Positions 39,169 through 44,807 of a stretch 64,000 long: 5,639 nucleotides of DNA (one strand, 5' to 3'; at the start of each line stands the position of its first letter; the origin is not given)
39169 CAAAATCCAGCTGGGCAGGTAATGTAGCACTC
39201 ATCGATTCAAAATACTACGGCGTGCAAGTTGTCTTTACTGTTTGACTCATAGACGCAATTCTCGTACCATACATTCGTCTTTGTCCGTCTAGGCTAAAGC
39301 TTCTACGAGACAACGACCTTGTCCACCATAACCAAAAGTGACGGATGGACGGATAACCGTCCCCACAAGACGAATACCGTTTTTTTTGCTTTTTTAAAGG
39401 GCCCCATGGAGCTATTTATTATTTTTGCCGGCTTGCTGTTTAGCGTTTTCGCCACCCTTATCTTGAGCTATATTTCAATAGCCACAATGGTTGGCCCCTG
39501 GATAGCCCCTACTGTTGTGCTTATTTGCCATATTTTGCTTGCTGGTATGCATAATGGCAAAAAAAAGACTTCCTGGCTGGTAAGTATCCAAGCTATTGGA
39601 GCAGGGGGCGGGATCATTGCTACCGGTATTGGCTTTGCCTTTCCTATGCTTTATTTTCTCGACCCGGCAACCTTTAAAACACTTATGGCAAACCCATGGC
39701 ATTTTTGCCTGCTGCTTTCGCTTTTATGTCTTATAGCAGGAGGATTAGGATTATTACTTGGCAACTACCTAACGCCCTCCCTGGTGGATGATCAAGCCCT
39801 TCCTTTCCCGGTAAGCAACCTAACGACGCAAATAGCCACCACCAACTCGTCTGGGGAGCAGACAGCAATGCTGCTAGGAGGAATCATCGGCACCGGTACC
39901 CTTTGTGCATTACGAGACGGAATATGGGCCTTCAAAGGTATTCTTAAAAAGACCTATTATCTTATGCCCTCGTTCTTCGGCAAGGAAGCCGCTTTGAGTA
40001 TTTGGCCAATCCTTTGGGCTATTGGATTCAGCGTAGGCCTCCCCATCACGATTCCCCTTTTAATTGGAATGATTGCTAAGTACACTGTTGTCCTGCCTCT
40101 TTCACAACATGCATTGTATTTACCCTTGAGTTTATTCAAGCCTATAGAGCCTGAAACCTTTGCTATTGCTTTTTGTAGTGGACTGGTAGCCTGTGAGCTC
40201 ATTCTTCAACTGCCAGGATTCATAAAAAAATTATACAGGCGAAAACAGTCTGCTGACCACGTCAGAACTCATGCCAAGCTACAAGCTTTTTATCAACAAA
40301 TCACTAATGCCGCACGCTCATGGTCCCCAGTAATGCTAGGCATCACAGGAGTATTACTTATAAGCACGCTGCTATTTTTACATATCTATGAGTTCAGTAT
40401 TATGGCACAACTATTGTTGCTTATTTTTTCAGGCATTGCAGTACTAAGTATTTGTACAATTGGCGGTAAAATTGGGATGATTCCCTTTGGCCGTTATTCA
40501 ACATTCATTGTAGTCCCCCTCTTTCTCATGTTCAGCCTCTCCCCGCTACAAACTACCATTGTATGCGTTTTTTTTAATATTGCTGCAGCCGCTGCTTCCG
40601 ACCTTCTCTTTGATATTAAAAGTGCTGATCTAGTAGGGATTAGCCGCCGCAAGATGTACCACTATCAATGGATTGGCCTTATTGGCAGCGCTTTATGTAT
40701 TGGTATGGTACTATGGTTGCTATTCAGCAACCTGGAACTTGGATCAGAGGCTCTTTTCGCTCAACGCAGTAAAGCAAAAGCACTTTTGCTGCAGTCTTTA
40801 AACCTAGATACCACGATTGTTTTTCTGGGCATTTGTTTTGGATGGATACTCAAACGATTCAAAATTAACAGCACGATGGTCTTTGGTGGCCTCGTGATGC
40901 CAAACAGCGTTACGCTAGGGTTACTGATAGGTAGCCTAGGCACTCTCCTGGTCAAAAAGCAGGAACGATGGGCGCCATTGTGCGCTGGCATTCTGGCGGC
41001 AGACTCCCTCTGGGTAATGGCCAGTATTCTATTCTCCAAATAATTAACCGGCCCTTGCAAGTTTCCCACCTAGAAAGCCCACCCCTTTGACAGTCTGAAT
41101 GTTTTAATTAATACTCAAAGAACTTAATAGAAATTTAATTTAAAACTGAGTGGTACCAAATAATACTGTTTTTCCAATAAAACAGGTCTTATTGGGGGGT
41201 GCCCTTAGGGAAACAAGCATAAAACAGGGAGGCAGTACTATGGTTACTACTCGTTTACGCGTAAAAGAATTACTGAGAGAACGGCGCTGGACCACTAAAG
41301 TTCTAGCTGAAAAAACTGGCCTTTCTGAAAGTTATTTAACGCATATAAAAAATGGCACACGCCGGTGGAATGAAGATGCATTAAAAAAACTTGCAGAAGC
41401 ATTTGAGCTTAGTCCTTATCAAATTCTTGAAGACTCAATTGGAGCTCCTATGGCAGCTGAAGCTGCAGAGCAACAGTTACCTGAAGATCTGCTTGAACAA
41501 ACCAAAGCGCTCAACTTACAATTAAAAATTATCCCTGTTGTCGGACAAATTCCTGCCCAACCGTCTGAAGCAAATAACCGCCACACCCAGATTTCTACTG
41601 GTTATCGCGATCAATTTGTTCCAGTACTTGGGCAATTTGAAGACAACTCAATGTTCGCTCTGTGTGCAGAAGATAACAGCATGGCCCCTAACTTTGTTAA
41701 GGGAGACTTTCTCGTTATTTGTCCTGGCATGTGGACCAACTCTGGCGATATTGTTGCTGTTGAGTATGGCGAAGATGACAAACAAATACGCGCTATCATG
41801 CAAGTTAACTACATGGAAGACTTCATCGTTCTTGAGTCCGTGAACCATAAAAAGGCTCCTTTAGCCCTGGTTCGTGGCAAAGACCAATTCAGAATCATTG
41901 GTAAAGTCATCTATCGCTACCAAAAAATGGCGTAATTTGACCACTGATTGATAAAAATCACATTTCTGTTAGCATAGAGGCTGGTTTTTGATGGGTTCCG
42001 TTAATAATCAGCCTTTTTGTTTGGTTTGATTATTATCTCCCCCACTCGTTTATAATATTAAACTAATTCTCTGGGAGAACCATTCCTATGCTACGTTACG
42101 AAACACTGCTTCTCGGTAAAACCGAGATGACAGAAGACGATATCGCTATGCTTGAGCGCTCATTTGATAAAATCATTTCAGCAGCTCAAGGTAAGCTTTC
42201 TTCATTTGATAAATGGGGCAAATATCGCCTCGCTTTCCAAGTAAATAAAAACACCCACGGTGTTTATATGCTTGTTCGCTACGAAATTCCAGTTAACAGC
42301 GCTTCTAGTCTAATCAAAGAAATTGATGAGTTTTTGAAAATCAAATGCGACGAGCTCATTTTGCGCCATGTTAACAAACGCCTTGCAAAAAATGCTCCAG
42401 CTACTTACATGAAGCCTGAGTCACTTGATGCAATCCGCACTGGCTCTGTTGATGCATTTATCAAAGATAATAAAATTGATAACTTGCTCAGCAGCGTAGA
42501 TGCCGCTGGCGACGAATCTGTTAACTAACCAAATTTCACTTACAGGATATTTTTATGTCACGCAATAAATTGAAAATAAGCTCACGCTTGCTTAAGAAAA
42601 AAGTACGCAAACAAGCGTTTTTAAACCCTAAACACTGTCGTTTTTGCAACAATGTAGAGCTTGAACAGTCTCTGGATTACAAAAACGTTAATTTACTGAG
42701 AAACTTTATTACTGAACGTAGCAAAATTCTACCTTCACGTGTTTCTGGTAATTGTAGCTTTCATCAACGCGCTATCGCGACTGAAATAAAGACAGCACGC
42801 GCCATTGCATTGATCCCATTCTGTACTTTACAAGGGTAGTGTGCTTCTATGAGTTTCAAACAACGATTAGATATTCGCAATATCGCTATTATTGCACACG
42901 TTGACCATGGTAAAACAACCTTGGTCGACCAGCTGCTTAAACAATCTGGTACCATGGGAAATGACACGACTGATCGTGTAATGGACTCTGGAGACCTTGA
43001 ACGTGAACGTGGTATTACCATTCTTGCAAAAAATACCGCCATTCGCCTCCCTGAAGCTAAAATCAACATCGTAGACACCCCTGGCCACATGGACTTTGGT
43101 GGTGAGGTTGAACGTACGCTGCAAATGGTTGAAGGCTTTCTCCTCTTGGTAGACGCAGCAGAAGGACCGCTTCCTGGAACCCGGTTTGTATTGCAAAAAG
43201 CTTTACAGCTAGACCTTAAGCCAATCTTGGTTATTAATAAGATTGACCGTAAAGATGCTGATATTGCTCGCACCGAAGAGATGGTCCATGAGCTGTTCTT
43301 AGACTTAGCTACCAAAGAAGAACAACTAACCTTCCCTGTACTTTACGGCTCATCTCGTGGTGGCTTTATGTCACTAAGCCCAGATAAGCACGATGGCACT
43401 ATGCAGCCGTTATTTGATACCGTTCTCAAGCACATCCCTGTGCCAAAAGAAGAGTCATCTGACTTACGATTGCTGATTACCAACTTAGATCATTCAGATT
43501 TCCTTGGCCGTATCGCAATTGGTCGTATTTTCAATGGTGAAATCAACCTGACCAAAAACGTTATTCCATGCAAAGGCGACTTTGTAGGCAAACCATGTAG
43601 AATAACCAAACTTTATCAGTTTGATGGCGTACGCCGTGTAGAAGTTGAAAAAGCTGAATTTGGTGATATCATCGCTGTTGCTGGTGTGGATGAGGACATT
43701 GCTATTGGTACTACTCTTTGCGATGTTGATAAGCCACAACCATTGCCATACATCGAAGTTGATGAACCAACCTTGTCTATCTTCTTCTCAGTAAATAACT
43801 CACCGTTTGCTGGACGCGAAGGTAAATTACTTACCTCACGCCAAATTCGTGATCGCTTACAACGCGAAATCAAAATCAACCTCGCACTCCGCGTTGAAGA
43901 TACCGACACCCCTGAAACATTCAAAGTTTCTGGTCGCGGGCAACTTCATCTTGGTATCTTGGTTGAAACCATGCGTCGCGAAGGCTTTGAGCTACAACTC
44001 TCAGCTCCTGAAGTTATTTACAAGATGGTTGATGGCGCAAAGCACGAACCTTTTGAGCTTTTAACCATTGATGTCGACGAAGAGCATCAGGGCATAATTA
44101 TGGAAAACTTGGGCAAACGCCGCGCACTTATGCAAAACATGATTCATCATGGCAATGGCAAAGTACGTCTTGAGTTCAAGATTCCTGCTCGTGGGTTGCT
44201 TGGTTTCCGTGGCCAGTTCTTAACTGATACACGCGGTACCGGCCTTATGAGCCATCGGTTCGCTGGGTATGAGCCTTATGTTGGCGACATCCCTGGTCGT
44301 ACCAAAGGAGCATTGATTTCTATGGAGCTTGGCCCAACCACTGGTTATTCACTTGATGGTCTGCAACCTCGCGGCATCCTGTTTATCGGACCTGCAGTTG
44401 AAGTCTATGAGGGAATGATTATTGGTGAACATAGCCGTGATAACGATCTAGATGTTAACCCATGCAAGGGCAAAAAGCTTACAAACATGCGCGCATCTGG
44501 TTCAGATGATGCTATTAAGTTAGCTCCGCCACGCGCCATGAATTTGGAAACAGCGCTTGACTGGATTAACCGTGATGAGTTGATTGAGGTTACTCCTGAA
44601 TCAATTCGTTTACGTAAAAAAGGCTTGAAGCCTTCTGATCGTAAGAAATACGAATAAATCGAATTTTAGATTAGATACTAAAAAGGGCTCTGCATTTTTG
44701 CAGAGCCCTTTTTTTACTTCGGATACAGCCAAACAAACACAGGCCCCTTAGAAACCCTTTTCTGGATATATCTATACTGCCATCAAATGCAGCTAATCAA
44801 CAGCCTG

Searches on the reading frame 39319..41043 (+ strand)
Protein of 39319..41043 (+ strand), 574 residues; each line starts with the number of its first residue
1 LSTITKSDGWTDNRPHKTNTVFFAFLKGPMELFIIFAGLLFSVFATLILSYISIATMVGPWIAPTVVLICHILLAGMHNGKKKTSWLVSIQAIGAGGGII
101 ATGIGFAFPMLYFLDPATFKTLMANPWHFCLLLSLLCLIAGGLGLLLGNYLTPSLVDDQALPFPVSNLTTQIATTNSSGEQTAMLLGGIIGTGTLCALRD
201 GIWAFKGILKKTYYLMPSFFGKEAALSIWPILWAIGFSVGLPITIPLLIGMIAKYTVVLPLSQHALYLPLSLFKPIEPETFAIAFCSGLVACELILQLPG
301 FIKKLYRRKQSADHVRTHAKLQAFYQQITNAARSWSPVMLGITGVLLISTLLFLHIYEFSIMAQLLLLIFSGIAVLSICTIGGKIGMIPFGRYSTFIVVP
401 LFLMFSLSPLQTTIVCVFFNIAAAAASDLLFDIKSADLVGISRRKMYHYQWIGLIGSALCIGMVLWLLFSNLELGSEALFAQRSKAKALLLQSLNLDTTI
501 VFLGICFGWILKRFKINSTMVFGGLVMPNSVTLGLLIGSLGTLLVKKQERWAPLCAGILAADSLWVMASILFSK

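Call 68: search_protein_families(library=pfam, proteins=[window:39319-41043:+], max_evalue=0.001)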
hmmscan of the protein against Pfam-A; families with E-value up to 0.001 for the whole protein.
window:39319-41043:+ (574 aa): 1 family
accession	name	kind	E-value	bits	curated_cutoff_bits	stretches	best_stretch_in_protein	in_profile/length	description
PF03169.20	OPT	-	1.8e-13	50.5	25.8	1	35-551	7-596/623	OPT oligopeptide transporter protein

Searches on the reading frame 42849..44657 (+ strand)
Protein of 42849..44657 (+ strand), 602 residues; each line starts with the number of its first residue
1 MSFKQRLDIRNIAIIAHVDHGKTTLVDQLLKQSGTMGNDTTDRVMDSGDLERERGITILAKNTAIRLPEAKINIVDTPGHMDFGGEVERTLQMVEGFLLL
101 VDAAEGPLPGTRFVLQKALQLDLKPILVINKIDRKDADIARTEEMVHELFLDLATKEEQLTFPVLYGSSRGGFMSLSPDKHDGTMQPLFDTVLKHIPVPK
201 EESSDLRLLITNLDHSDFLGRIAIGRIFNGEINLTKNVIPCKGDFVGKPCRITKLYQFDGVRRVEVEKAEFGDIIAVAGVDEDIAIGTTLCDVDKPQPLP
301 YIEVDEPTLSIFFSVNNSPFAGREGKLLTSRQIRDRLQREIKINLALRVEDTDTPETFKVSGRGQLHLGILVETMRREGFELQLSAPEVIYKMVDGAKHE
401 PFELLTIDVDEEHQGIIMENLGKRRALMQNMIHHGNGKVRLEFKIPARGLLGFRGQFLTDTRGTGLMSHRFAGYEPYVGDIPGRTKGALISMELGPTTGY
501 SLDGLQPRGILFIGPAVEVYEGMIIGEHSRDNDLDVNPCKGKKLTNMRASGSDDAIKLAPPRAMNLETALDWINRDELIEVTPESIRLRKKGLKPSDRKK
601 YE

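Call 68: search_protein_families(library=pfam, proteins=[window:42849-44657:+], max_evalue=0.001)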
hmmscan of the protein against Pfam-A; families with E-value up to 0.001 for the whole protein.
window:42849-44657:+ (602 aa): 6 families
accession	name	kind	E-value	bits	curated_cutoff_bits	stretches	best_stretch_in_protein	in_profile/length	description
PF00009.33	GTP_EFTU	-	1.1e-51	175.5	26.5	1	8-197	2-187/188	Elongation factor Tu GTP binding domain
PF21018.2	BipA_C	-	1.2e-46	157.5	23.8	1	486-594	1-109/110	TypA/BipA C-terminal domain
PF00679.30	EFG_C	-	3.9e-22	78.5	27.9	1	399-481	3-85/89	Elongation factor G C-terminus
PF03144.31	GTP_EFTU_D2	-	4.5e-08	33.8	30.3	1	220-291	1-73/73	Elongation factor Tu domain 2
PF22042.2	EF-G_D2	-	3e-07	30.9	27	1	214-292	12-83/84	Elongation factor G domain 2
PF01926.29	MMR_HSR1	-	0.00023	21.7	21.9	1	12-131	2-113/113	50S ribosome-binding GTPase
